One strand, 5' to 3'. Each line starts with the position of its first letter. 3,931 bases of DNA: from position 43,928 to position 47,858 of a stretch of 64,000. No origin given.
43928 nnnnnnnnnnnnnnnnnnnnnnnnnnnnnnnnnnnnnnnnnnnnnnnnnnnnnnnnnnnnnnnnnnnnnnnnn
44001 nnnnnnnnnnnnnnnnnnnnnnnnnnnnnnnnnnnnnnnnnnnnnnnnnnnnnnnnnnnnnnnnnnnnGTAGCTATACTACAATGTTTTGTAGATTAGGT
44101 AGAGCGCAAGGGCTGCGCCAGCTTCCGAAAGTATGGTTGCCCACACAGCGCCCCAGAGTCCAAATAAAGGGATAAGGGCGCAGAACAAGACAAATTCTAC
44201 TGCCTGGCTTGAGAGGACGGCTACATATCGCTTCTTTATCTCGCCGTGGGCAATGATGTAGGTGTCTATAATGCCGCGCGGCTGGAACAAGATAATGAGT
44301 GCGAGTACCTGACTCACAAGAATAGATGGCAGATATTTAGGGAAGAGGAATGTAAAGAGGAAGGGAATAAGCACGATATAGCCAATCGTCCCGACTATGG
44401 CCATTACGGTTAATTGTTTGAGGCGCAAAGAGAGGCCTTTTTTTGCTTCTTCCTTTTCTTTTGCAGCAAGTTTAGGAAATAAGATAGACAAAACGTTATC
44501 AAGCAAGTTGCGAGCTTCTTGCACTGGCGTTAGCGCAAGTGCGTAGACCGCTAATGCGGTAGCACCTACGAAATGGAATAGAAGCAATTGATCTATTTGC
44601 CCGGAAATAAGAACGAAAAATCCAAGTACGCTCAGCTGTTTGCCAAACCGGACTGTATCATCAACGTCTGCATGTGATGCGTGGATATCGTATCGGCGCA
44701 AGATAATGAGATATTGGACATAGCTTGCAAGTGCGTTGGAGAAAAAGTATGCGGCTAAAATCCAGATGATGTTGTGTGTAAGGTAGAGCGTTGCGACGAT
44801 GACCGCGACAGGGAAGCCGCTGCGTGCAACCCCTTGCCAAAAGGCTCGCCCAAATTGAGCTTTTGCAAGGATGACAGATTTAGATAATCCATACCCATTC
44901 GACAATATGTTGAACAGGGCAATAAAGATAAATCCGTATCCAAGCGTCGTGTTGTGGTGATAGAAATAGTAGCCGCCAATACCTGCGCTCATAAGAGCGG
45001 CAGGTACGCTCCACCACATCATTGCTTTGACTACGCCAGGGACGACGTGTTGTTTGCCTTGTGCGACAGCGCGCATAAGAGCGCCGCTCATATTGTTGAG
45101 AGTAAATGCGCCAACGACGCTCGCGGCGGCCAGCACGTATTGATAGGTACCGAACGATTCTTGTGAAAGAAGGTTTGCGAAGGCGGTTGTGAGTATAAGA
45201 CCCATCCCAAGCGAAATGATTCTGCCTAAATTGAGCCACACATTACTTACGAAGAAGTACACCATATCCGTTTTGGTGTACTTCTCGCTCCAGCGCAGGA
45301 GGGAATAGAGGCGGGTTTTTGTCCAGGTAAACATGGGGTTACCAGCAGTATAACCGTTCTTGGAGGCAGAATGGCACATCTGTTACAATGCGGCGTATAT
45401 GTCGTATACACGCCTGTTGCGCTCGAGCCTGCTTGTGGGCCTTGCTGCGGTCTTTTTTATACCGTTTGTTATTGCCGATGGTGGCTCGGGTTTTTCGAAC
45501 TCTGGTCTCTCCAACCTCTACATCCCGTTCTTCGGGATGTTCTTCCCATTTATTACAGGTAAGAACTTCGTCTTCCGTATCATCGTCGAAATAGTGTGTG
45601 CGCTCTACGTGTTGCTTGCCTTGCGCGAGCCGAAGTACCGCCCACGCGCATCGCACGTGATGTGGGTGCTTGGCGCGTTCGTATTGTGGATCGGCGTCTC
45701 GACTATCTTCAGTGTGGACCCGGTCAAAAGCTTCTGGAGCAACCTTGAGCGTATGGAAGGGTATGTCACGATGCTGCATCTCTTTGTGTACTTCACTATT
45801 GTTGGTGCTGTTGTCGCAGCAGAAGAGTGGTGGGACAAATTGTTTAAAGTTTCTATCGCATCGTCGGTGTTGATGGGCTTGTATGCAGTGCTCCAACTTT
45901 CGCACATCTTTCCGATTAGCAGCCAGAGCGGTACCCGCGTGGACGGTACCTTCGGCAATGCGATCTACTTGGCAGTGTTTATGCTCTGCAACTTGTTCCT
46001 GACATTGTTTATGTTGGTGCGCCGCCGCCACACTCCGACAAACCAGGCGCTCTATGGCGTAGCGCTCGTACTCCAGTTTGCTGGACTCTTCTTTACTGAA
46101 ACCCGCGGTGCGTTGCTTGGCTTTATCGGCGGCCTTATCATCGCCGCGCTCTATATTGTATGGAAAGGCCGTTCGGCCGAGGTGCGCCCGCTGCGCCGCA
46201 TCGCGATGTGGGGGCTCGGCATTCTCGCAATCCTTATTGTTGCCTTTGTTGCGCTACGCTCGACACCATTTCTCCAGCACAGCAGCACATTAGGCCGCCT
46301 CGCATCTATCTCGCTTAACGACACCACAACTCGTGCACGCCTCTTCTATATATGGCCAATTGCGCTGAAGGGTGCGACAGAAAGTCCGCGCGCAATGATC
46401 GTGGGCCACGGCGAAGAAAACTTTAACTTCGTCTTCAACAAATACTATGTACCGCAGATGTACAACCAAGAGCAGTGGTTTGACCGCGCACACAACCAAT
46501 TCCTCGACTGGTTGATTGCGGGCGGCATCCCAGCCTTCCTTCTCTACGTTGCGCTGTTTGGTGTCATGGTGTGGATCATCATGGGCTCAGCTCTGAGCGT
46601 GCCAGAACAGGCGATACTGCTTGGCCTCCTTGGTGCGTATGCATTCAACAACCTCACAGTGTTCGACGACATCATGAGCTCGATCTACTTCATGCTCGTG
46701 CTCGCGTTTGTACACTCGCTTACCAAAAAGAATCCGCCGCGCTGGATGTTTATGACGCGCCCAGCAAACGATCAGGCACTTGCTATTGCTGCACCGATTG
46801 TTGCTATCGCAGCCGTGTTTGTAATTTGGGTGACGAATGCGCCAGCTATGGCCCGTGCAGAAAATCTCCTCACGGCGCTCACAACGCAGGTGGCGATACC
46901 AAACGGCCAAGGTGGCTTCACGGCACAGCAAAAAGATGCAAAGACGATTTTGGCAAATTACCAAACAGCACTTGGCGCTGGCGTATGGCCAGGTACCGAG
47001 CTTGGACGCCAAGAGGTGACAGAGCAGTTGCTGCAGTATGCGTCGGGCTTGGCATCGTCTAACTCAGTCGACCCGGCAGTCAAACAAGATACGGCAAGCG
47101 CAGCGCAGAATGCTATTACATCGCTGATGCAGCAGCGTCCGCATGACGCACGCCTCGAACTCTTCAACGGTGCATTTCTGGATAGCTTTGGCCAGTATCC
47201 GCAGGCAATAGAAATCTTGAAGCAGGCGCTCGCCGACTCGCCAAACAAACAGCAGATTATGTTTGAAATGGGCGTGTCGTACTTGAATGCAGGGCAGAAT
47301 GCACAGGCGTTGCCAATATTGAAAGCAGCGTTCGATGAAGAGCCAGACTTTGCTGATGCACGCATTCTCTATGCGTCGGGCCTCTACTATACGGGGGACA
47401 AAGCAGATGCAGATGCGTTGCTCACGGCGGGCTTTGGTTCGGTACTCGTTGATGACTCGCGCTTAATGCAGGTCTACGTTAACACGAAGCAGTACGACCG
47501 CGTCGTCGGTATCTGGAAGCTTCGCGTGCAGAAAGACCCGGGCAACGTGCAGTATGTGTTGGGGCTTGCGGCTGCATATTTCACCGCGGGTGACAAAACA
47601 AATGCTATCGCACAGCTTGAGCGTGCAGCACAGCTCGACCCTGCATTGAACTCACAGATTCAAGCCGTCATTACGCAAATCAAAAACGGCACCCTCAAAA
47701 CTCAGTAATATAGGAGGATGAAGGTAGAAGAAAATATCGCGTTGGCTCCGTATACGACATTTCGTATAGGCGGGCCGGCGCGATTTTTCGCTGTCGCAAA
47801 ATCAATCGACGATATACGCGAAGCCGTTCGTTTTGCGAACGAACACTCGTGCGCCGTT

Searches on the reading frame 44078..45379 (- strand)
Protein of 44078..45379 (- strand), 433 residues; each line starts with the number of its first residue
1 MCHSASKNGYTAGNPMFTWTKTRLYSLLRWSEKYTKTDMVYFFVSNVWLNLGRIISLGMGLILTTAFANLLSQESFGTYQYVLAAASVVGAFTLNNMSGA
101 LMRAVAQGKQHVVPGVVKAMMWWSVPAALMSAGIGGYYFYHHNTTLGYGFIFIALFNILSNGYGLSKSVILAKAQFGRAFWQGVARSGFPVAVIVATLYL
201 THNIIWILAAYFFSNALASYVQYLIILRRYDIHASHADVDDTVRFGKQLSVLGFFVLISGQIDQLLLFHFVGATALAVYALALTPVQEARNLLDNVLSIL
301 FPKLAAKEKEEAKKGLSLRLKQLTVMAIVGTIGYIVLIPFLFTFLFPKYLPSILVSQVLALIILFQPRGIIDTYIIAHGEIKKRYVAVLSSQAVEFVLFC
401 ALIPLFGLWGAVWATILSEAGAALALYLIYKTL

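Call 4: search_protein_families(library=pfam, proteins=[window:44078-45379:-], max_evalue=0.01)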
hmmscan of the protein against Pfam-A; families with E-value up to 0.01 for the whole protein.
window:44078-45379:- (433 aa): 2 families
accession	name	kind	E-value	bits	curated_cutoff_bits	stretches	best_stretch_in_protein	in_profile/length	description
PF01943.22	Polysacc_synt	-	9.1e-10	38.8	28.2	1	48-303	7-269/274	Polysaccharide biosynthesis protein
PF13440.11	Polysacc_synt_3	-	8.5e-07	28.9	23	1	68-318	3-254/293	Polysaccharide biosynthesis protein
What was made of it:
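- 44078..45379 (-): Wzx-type flippase (433 aa), the first gene of the minus-strand Wzx-SDR-carbamoyltransferase unit. PF01943 9e-10 and PF13440 (call 4).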

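Call 5: search_protein_families(library=ncbifam, proteins=[window:44078-45379:-], max_evalue=0.01)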
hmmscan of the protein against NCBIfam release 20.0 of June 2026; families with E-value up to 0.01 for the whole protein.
window:44078-45379:- (433 aa): 0 families

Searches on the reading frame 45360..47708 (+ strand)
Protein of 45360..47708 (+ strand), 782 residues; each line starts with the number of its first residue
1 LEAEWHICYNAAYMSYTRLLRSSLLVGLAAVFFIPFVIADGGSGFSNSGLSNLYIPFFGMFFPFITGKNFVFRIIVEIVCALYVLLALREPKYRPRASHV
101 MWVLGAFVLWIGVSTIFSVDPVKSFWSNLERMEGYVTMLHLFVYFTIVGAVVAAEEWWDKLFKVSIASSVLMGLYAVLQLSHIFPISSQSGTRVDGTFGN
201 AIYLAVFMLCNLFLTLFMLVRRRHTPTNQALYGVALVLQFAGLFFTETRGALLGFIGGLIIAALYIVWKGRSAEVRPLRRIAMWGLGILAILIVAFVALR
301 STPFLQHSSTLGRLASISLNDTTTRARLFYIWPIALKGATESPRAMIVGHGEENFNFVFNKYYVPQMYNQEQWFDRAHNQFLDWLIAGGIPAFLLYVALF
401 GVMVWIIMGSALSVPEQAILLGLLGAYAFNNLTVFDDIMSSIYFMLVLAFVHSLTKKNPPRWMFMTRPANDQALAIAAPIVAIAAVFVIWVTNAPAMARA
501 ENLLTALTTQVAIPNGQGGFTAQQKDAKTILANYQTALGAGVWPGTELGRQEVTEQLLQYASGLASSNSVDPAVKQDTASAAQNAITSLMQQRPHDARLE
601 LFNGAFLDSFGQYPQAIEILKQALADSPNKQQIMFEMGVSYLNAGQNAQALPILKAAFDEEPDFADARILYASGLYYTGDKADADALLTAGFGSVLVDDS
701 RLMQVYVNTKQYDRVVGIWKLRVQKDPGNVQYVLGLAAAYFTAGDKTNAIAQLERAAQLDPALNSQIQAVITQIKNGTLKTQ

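Call 4: search_protein_families(library=pfam, proteins=[window:45360-47708:+], max_evalue=0.01)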
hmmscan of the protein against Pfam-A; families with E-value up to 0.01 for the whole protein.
window:45360-47708:+ (782 aa): 17 families
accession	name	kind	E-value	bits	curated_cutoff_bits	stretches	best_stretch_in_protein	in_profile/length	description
PF04932.20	Wzy_C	-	4.6e-18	65.9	31.7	1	235-397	2-149/149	O-Antigen ligase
PF14559.12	TPR_19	-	3.2e-15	56.6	25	4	611-650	5-44/68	Tetratricopeptide repeat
PF13428.12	TPR_14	-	2.3e-12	46.7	23.5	0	637-672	7-42/44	Tetratricopeptide repeat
PF13432.12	TPR_16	-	1.4e-08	35.4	32.7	1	636-684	2-50/65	Tetratricopeptide repeat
PF07719.23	TPR_2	-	2.4e-06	27.6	27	0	735-762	6-33/34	Tetratricopeptide repeat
PF14561.12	TPR_20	-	2.9e-06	27.9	25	0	616-664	7-55/90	Tetratricopeptide repeat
PF12895.13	ANAPC3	-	1e-05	26.1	27.2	0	611-684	3-75/82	Anaphase-promoting complex, cyclosome, subunit 3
PF13181.12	TPR_8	-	1.1e-05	25.6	25.7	0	735-762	6-33/34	Tetratricopeptide repeat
PF13371.12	TPR_9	-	1.7e-05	25.2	35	0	704-764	3-61/73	Tetratricopeptide repeat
PF13414.12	TPR_11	-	1.8e-05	24.7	26.8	1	611-645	8-42/42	TPR repeat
PF00515.34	TPR_1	-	9e-05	22.6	27.8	0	735-761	6-32/34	Tetratricopeptide repeat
PF13174.12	TPR_6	-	0.00026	21.9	26.3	0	634-663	3-32/33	Tetratricopeptide repeat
PF23914.1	TPR_CcmH_CycH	-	0.00031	21.1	42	0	551-685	6-141/158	Cytochrome c-type biogenesis protein H TPR domain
PF13424.12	TPR_12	-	0.00032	21.3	30.1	0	604-657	17-71/77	Tetratricopeptide repeat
PF13431.12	TPR_17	-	0.0026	18.3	24.4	0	620-651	2-33/34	Tetratricopeptide repeat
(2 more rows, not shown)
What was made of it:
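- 45360..47708 (+): Wzy_C (O-antigen ligase/polymerase-like) + TPR membrane protein (782 aa). This is context: it marks the end of the glycan locus, before MurB and SecA. PF04932 4.6e-18 plus TPR families (call 4).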

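Call 5: search_protein_families(library=ncbifam, proteins=[window:45360-47708:+], max_evalue=0.01)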
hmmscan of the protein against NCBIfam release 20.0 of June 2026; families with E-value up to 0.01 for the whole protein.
window:45360-47708:+ (782 aa): 20 families
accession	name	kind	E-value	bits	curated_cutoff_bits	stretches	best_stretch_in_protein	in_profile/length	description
TIGR02917.1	PEP_TPR_lipo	equivalog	1.4e-14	53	312.2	2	574-689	781-895/899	XrtA/PEP-CTERM system TPR-repeat protein PrsT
NF040959.1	MamA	equivalog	3e-12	46.4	200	1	585-678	59-150/204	magnetosome protein MamA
TIGR02552.1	LcrH_SycD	equivalog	1.6e-09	37.6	104.8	2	708-761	30-83/136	SycD/LcrH family type III secretion system chaperone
NF011721.1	PRK15174.1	equivalog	3.8e-07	28.7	1200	1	615-684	268-337/656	Vi polysaccharide transport protein VexE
NF008520.0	PRK11447.1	equivalog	3.9e-07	28.2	858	1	595-687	460-549/1157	cellulose synthase complex outer membrane protein BcsC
TIGR02521.1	type_IV_pilW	equivalog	1.4e-06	28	154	1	589-689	91-193/234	type IV pilus biogenesis/stability protein PilW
TIGR03939.1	PGA_TPR_OMP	equivalog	2.9e-06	25.8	366.65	1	706-768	96-158/800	poly-beta-1,6 N-acetyl-D-glucosamine export porin PgaA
NF052400.1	M48_BAM_BepA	equivalog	1.9e-05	23.7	570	1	574-682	318-426/483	beta-barrel assembly-enhancing protease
NF047558.1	TPR_END_plus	domain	2.3e-05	24.2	32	0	735-766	4-35/56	TPR end-of-group domain-containing protein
NF033920.0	C39_PA2778_fam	equivalog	3.2e-05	23.5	150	1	607-684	166-243/255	PA2778 family cysteine peptidase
NF052415.1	T3SS_chap_SctY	equivalog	0.00012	22.6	70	0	628-689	3-64/106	type III secretion apparatus assembly chaperone SctY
NF008391.2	PRK11189.1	equivalog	0.00016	21.3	250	1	595-751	63-220/297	lipoprotein NlpI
NF002725.1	PRK02603.1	equivalog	0.00039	20.5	143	0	607-681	45-122/173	photosystem I assembly protein Ycf3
NF047507.1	TPR_BatC_Lepto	exception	0.00045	19.7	175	0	594-668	55-133/214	TPR repeat-containing protein BatC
NF053607.1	CHU_0125_OmpA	equivalog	0.0016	17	620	1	611-688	33-110/639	CHU_0125 family OmpA-like outer membrane integrity protein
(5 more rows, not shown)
